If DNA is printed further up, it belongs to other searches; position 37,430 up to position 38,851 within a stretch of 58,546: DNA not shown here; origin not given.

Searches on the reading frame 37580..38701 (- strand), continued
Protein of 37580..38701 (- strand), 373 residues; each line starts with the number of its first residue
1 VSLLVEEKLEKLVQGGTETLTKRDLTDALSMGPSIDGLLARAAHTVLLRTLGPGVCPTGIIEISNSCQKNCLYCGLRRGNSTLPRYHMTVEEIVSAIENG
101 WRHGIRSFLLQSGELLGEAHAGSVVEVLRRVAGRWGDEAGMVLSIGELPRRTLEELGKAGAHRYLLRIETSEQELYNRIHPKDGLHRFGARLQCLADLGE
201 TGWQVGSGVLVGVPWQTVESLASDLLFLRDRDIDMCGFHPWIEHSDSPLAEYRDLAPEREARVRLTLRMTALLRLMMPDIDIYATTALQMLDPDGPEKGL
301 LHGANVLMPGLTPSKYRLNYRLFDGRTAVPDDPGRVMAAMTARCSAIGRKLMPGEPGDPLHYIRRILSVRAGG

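Call 18: find_encoding_contigs(protein=P0119, flank=10000, max_places=1)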
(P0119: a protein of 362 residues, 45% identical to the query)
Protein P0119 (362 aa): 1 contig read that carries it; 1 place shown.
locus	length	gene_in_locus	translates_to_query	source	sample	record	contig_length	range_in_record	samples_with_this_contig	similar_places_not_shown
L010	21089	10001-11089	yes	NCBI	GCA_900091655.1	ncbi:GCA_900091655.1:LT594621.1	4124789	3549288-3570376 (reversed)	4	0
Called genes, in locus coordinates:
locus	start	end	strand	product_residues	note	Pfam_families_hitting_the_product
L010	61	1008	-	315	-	PF00126:HTH_1, PF03466:LysR_substrate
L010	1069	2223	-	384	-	PF00226:DnaJ, PF01556:DnaJ_C, PF27659:CHP02642 (faint), PF00684:DnaJ_CXXCXGXG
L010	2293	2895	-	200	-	PF01025:GrpE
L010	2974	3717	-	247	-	PF20582:UPF0758_N, PF04002:RadC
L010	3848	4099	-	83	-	PF01649:Ribosomal_S20p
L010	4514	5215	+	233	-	PF00590:TP_methylase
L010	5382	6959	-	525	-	-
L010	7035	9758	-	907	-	PF11832:DUF3352 (faint), PF13360:PQQ_2 (faint)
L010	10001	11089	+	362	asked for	PF04055:Radical_SAM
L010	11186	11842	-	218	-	PF01810:LysE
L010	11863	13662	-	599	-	PF19576:Acyltransf_2, PF01553:Acyltransferase, PF13444:Acetyltransf_5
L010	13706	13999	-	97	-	PF05258:DciA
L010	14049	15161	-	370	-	PF02463:SMC_N, PF13175:AAA_15, PF13476:AAA_23 (weak), PF13304:AAA_21 (weak)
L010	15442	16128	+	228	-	PF13424:TPR_12 (faint), PF25062:ARM_TT21_N (faint), PF13174:TPR_6 (faint), PF13428:TPR_14 (faint), PF13432:TPR_16 (weak), PF00515:TPR_1 (weak), PF07719:TPR_2 (weak), PF13181:TPR_8 (weak), +2 more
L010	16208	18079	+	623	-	PF00515:TPR_1 (faint), PF07719:TPR_2 (faint), PF10952:DUF2753 (faint)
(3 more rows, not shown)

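Call 29: find_related_loci(query=A1, collection=genome_contigs, flank=10000)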
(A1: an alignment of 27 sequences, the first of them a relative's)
Query A1 (373 aa) in genome_contigs; peptide patterns used: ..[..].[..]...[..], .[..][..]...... (x = any residue, [..] = any of these).
599 stretches matched a pattern (row limit reached: there are more); 579 encode a relative of the query (tblastn E <= 1e-3); the best 80 are kept; 80 distinct loci.
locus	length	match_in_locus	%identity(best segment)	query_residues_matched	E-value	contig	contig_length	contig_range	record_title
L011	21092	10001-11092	57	3-366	2e-134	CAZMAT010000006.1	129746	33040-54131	MAG TPA_asm: uncultured bacterium isolate SRP192927_co6_414 genome assembly, contig: NODE_71_length_129746_cov_34.994957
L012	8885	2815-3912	57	3-368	2e-133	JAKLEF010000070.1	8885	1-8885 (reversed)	MAG: Candidatus Fermentibacteria bacterium isolate RA.bin127 RA.bin127_70, whole genome shotgun sequence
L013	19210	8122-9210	55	3-365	9e-125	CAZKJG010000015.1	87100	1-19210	MAG TPA_asm: uncultured bacterium isolate binchicken_co17_361 genome assembly, contig: NODE_824_length_87100_cov_12.0698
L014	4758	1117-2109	56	35-365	3e-116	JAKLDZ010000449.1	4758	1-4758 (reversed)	MAG: Myxococcota bacterium isolate RA.bin121 RA.bin121_449, whole genome shotgun sequence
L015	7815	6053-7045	55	35-365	6e-115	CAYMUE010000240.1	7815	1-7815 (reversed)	MAG TPA_asm: uncultured Polyangiaceae bacterium isolate SRP216815_co1_51 genome assembly, contig: NODE_13180_length_7815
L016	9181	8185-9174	53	36-366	3e-110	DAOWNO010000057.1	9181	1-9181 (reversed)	MAG TPA_asm: Candidatus Aegiribacteria sp. isolate CSMAG_3030 CSMAG_3030_k141_3279051_length_9181_cov_18.3882, whole gen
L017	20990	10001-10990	51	36-366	3e-108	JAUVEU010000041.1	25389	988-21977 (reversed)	MAG: Candidatus Aegiribacteria sp. isolate CSMAG_331 CSMAG_331_k141_1426568_length_25389_cov_11.0000, whole genome shotg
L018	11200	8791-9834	50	17-366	1e-107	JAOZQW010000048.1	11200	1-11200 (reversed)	MAG: Candidatus Fermentibacteraceae bacterium isolate GMC6.concoct.106 GMC6_6560_length_11200_cov_7.080215, whole genome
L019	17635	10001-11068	50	14-365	2e-99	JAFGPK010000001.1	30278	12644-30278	MAG: Candidatus Fermentibacteraceae bacterium isolate Zod_Metabat.684 k87_2020, whole genome shotgun sequence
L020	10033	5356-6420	48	8-366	2e-99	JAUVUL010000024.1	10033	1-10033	MAG: Candidatus Aegiribacteria sp. isolate CSMAG_791 CSMAG_791_k141_291603_length_10033_cov_13.1738, whole genome shotgu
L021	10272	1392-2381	53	36-366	6e-110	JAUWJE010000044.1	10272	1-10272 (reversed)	MAG: Candidatus Fermentibacteria bacterium isolate CSMAG_2312 CSMAG_2312_k127_10686751_length_10272_cov_19.0000, whole g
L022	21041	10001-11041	49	22-369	9e-96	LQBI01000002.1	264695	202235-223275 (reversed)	MAG: Candidatus Aegiribacteria sp. MLS_C scaffold_1, whole genome shotgun sequence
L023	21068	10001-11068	42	8-365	1e-93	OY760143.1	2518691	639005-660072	MAG: Paludibacteraceae bacterium isolate 01c8064d-6cbe-49cb-b462-9ef0373b1e27 genome assembly, chromosome: 1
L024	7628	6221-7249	42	20-362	1e-92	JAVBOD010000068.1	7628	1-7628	MAG: Bacteroidales bacterium isolate EPI_MAG_00099 c_000013075976, whole genome shotgun sequence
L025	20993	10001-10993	46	39-365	6e-93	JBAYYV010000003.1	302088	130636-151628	MAG: Bacteroidales bacterium isolate SO_2017_CLC_39 scaffold_5_c1_PH3_2017, whole genome shotgun sequence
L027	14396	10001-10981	45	39-365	4e-92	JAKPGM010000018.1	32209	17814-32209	MAG: Bacteroidota bacterium isolate JPMR_metabat.90 k141_611080, whole genome shotgun sequence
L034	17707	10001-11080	42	5-365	9e-91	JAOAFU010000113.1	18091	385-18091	MAG: Bacteroidales bacterium isolate SKW298 k141_1003406, whole genome shotgun sequence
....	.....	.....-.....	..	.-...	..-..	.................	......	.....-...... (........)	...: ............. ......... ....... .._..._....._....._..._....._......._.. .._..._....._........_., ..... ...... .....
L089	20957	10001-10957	42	43-365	3e-85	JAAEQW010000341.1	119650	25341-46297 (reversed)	MAG: Candidatus Omnitrophota bacterium isolate Gpa_28 GpaG_CONTIG5015486, whole genome shotgun sequence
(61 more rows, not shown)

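Call 33: search_protein_families(library=ncbifam, proteins=[L027:89-1291:+, L027:1436-2692:-, L027:3202-4200:+, L027:4259-5803:+, L027:5875-6627:+, L027:6637-7263:+, L027:7356-8063:+, L027:8340-9764:-, L027:11000-12256:+, L027:12592-13638:-], max_evalue=0.000001)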
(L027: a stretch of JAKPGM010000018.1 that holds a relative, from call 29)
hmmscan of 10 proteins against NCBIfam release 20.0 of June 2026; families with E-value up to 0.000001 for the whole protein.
L027:89-1291:+ (400 aa): 7 families
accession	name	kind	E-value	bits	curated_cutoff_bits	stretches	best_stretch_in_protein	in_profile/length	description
NF041847.1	transduc_aer2_vibrio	equivalog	7e-55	186.6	1200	1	42-398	433-802/804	aerotaxis transducer Aer2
NF047851.1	MCPCitTducer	equivalog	2.8e-53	181.8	900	1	66-363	223-536/553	methyl-accepting chemotaxis citrate transducer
NF011622.0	PRK15048.1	equivalog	1.2e-48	166.6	900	1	66-357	222-532/553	methyl-accepting chemotaxis protein II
NF011615.0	PRK15041.1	equivalog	7.8e-45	153.6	947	1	66-345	224-519/554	methyl-accepting chemotaxis protein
NF007309.0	PRK09793.1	equivalog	2.2e-40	139.1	903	1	71-344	225-514/533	methyl-accepting chemotaxis protein IV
NF050802.1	AspChtxCcaA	equivalog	1.2e-18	66.9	1300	1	19-327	398-684/700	aspartate chemotaxis receptor CcaA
NF058645.1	MCPCtpMPsAe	equivalog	4.7e-17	61.9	900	1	190-253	384-447/558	methyl-accepting chemotaxis protein CtpM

L027:1436-2692:- (418 aa): 2 families
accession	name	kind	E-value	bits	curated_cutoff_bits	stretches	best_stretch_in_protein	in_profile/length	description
TIGR00299.2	nickel_LarC1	equivalog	5.3e-66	221.4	90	1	95-258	1-165/165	nickel pincer cofactor biosynthesis protein LarC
NF052512.1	nickel_LarC2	equivalog_domain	9.9e-44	148.2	50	1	274-388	2-117/118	nickel pincer cofactor biosynthesis protein LarC2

L027:3202-4200:+ (332 aa): 1 family
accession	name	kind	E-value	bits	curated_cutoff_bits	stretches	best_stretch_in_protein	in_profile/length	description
NF052623.1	Npun_F2552_fam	equivalog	2.6e-21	76.4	500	1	82-327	22-266/314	Npun_F2552 family protein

L027:4259-5803:+ (514 aa): 24 families
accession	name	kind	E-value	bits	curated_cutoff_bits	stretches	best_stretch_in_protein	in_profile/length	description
TIGR02163.1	napH_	subfamily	3.7e-22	79.1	213.05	2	163-272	135-253/255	NapH/MauN family ferredoxin-type protein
TIGR00402.1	napF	equivalog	4.6e-20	72.1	102.2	1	328-479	16-145/149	ferredoxin-type protein NapF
NF007013.0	PRK09477.1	equivalog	6e-18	64.9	234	1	173-273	168-277/286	quinol dehydrogenase ferredoxin subunit NapH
NF007012.0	PRK09476.1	equivalog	8.6e-16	57.9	269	1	287-487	5-205/254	ferredoxin-type protein NapG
TIGR00397.1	mauM_napG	subfamily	3e-15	56.3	178.85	1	304-485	14-194/213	MauM/NapG family ferredoxin-type protein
TIGR02179.1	PorD_KorD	subfamily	7.8e-15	54.7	60.05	0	226-273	25-75/78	2-oxoacid:acceptor oxidoreductase, delta subunit, pyruvate/2-ketoisovalerate family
NF045874.1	Vhu_polyferre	exception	1.4e-12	47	600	1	347-483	196-310/381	F420-non-reducing hydrogenase associated-polyferredoxin VhuB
NF058577.1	FdxA_fam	equivalog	4e-12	46.1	65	0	226-269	7-52/52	4Fe-4S ferredoxin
NF042909.1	FMH_DH_FwdF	exception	4e-12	45.9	375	1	255-487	17-200/336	tungsten-dependent formylmethanofuran dehydrogenase subunit FwdF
NF038196.1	ferrodoxin_EFR1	subfamily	6.8e-12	45.9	75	1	226-273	184-232/242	EFR1 family ferrodoxin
NF043039.1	HgcAB_like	equivalog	1.5e-11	44.5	285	1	110-271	183-350/350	HgcAB-like fusion protein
NF006221.0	PRK08348.1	subfamily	1.9e-10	40.5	124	0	383-451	41-95/136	NADH-plastoquinone oxidoreductase subunit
NF004541.0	PRK05888.2-2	equivalog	5.7e-10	39.3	217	0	344-411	58-118/168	NADH-quinone oxidoreductase subunit NuoI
NF040864.1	HgcB_ferredoxin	equivalog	7.8e-10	38.5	99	0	221-274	9-65/93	mercury methylation ferredoxin HgcB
TIGR01971.1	NuoI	subfamily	1.2e-09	37.8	113.05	0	391-451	46-101/121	NADH-quinone oxidoreductase, chain I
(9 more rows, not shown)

L027:5875-6627:+ (250 aa): 2 families
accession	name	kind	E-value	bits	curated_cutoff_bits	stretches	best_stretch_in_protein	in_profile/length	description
NF033503.1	LarB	equivalog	1.5e-90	302.5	175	1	42-249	1-208/209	nickel pincer cofactor biosynthesis protein LarB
TIGR01162.1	purE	equivalog_domain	1.4e-09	37.6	149.6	1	124-246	2-124/156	5-(carboxyamino)imidazole ribonucleotide mutase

L027:6637-7263:+ (208 aa): 0 families

L027:7356-8063:+ (235 aa): 16 families
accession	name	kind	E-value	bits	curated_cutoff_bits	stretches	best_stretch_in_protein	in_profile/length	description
NF040810.1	BenC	equivalog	6.7e-27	94.5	430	1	27-234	109-330/333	benzoate 1,2-dioxygenase electron transfer component BenC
NF045803.1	MethMoxFADbindMmoC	equivalog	1.1e-22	80.3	500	1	43-234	134-340/343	aromatic/alkene monooxygenase hydroxylase FAD-binding subunit MmoC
NF008822.0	PRK11872.1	equivalog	1.1e-17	64.1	402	1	19-234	103-335/341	anthranilate 1,2-dioxygenase electron transfer component AntC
TIGR02160.1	PA_CoA_Oxy5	hypoth_equivalog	1.7e-17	63.3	420.8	1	26-141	5-128/352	1,2-phenylacetyl-CoA epoxidase subunit PaaE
NF007964.0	PRK10684.1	equivalog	1.6e-14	53.6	383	1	27-235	14-238/333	NADH oxidoreductase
NF008178.0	PRK10926.1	equivalog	2.9e-13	49.6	390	1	26-222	8-228/248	ferredoxin--NADP(+) reductase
NF009805.0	PRK13289.1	equivalog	1.8e-11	43.6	432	1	47-232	183-390/399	NO-inducible flavohemoprotein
TIGR02911.1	sulfite_red_B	equivalog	1.9e-11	43.6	288.6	1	24-232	7-222/261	anaerobic sulfite reductase subunit AsrB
NF000796.0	PRK00054.1-1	equivalog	5e-11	42.3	224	1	27-234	8-203/254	dihydroorotate dehydrogenase electron transfer subunit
NF006220.0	PRK08345.1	subfamily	8e-11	41.7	395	1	25-143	13-134/294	cytochrome-c3 hydrogenase subunit gamma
NF000798.0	PRK00054.1-3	equivalog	7.5e-10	38.9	219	1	23-222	6-197/244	dihydroorotate dehydrogenase electron transfer subunit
NF005963.0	PRK08051.1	equivalog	4.7e-09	35.9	230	1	26-234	7-230/233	NAD(P)H-flavin reductase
NF058606.1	GlBtMonoRdsGbcB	equivalog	4.7e-09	35.6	500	1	37-148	30-144/362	glycine betaine monooxygenase reductase subunit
TIGR01941.1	nqrF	equivalog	5e-08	32.3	295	0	84-143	235-291/405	NADH:ubiquinone reductase (Na(+)-transporting) subunit F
NF052252.1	flav_redu_LuxG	exception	4.4e-07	29.3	340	0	27-139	5-119/232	flavin mononucleotide reductase LuxG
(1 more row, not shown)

L027:8340-9764:- (474 aa): 13 families
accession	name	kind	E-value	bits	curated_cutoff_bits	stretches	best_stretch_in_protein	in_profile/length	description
TIGR03955.1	rSAM_HydG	equivalog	7.2e-157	522.6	312.15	1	10-474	3-470/470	[FeFe] hydrogenase H-cluster radical SAM maturase HydG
TIGR02351.2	thiH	equivalog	8.5e-86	288.3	380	1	40-385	24-358/364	2-iminoacetate synthase ThiH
TIGR03910.1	pyrrolys_PylB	equivalog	2.4e-25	89.1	348.2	1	37-378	4-330/347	methylornithine synthase PylB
TIGR04158.1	rSAM_MIA_synth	equivalog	1.3e-24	86.7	400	1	77-369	48-345/368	3-methyl-2-indolic acid synthase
TIGR03956.1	rSAM_HydE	equivalog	3.1e-23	82.6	254.6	1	45-256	5-209/340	[FeFe] hydrogenase H-cluster radical SAM maturase HydE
TIGR00433.2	bioB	equivalog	1.1e-12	47.9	225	1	63-320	14-260/307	biotin synthase BioB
NF005609.0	PRK07360.1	equivalog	1e-11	44.2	426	1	37-167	7-137/374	7,8-didemethyl-8-hydroxy-5-deazariboflavin synthase subunit CofH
TIGR03700.1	mena_SCO4494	equivalog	1.1e-11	44.3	434.55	1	43-162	3-121/351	aminofutalosine synthase MqnE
TIGR03699.1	menaquin_MqnC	equivalog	1.5e-10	40.5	428.1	1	50-162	2-114/342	cyclic dehypoxanthinyl futalosine synthase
TIGR03551.1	F420_cofH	equivalog_domain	1.5e-09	37.2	374.1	1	59-162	9-112/345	5-amino-6-(D-ribitylamino)uracil--L-tyrosine 4-hydroxyphenyl transferase CofH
TIGR00423.1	TIGR00423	subfamily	5.4e-09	35.7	260.25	1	96-164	12-80/310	CofH family radical SAM protein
NF004884.0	PRK06245.1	equivalog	1.6e-08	33.8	209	1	94-269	20-201/340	7,8-didemethyl-8-hydroxy-5-deazariboflavin synthase subunit CofG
TIGR03550.1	F420_cofG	equivalog_domain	2.5e-08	33.4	213.35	1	90-269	7-194/322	7,8-didemethyl-8-hydroxy-5-deazariboflavin synthase CofG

L027:11000-12256:+ (418 aa): 36 families (the best 25 are shown)
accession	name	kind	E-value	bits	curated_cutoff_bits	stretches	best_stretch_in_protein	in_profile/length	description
TIGR02079.1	THD1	equivalog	3.5e-196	651.9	440.55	1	11-418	2-410/410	threonine ammonia-lyase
NF006390.0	PRK08639.1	equivalog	1.4e-195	650.2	421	1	4-418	4-418/418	threonine ammonia-lyase IlvA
NF006674.0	PRK09224.1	subfamily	2.8e-116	389.2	577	1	18-407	18-403/508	threonine ammonia-lyase IlvA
TIGR01124.1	ilvA_2Cterm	equivalog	1.2e-115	387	411.3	1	18-408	10-396/499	threonine ammonia-lyase, biosynthetic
NF009130.0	PRK12483.1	subfamily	1.5e-106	357.1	801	1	17-403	29-412/521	threonine ammonia-lyase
TIGR01127.1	ilvA_1Cterm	equivalog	2.1e-96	323.2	378.75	1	26-388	1-360/380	threonine ammonia-lyase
NF005600.0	PRK07334.1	equivalog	8.1e-94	314.5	496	1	4-367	7-364/408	threonine ammonia-lyase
NF006389.0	PRK08638.1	equivalog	6.8e-84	281.6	453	1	4-325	6-325/333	bifunctional threonine ammonia-lyase/L-serine ammonia-lyase TdcB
NF005292.0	PRK06815.1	equivalog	1.3e-76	257.7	371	1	9-319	5-312/320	threonine/serine dehydratase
NF005680.0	PRK07476.1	equivalog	3.1e-75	253.1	413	1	6-323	4-319/326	hydroxyectoine utilization dehydratase EutB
NF005454.0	PRK07048.1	equivalog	2e-73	247.4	452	1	3-323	3-319/324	threo-3-hydroxy-L-aspartate ammonia-lyase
TIGR02991.1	ectoine_eutB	equivalog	4.9e-65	219.6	413.35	1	7-318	1-309/317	hydroxyectoine utilization dehydratase EutB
NF006094.0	PRK08246.1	subfamily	3.3e-62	210.7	331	1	8-319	6-308/310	serine/threonine dehydratase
NF005147.0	PRK06608.1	equivalog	2.2e-60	204.3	380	1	7-329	6-325/339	serine/threonine dehydratase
NF045641.2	BHydaspDhtseBhcB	equivalog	4e-59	200.3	550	1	9-319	4-309/312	beta-hydroxyaspartate dehydratase BhcB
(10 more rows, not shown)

L027:12592-13638:- (348 aa): 1 family
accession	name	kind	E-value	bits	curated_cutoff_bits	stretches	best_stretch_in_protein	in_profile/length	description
TIGR04131.1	Bac_Flav_CTERM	domain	2.1e-15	56.6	35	1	260-348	3-85/85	T9SS type B sorting domain-containing protein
